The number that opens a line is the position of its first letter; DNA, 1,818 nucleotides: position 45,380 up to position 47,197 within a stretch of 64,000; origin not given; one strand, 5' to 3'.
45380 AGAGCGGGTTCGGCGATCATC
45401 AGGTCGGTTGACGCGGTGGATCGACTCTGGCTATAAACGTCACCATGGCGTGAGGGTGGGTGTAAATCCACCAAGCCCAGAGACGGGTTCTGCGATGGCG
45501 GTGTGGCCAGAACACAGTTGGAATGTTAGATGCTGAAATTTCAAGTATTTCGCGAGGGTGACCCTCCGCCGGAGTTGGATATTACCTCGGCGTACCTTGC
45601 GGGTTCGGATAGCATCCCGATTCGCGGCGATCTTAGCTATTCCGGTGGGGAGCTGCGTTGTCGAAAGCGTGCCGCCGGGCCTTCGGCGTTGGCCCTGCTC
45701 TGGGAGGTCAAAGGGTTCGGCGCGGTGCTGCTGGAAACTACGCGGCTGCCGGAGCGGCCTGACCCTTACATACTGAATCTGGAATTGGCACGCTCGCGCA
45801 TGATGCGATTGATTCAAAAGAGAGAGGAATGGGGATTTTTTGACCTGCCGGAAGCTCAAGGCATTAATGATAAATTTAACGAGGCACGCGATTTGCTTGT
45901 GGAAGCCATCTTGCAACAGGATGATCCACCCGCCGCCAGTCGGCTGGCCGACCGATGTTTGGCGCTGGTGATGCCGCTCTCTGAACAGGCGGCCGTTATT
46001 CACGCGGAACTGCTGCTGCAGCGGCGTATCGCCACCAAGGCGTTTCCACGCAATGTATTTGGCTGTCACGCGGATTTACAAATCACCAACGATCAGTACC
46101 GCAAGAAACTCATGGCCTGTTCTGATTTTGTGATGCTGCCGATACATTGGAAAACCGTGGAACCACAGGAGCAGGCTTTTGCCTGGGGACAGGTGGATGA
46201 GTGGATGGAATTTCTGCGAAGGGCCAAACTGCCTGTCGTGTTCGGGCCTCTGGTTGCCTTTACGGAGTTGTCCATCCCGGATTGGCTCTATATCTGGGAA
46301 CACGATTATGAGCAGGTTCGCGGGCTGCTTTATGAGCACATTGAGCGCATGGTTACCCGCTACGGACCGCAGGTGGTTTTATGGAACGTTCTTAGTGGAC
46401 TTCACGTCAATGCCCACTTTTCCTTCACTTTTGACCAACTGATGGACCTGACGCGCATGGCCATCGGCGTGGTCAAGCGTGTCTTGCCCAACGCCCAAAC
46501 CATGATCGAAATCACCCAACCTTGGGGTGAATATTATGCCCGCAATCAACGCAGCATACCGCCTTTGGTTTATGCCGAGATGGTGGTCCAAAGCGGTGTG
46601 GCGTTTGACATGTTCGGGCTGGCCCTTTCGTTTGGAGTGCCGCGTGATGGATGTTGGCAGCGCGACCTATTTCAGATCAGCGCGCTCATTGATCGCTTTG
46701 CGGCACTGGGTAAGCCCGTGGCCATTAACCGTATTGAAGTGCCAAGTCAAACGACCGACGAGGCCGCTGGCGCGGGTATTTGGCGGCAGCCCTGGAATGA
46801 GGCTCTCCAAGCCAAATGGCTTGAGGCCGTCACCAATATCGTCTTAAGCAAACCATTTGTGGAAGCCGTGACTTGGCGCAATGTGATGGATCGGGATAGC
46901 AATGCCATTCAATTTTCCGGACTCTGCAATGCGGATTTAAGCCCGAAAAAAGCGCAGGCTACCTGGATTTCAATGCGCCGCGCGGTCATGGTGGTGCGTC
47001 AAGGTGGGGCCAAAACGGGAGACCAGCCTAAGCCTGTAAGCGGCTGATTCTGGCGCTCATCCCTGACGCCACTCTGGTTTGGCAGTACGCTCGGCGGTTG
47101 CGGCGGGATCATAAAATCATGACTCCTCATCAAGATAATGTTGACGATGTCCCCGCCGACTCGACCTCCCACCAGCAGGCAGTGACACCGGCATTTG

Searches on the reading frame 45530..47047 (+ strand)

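Call 74: search_protein_families(library=pfam, proteins=[window:45530-47047:+], max_evalue=0.001)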
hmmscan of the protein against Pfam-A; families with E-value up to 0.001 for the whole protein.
window:45530-47047:+ (505 aa): 1 family
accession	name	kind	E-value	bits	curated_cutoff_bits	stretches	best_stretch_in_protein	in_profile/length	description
PF00331.26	Glyco_hydro_10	-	2.5e-10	40.5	22.1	1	205-475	45-304/311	Glycosyl hydrolase family 10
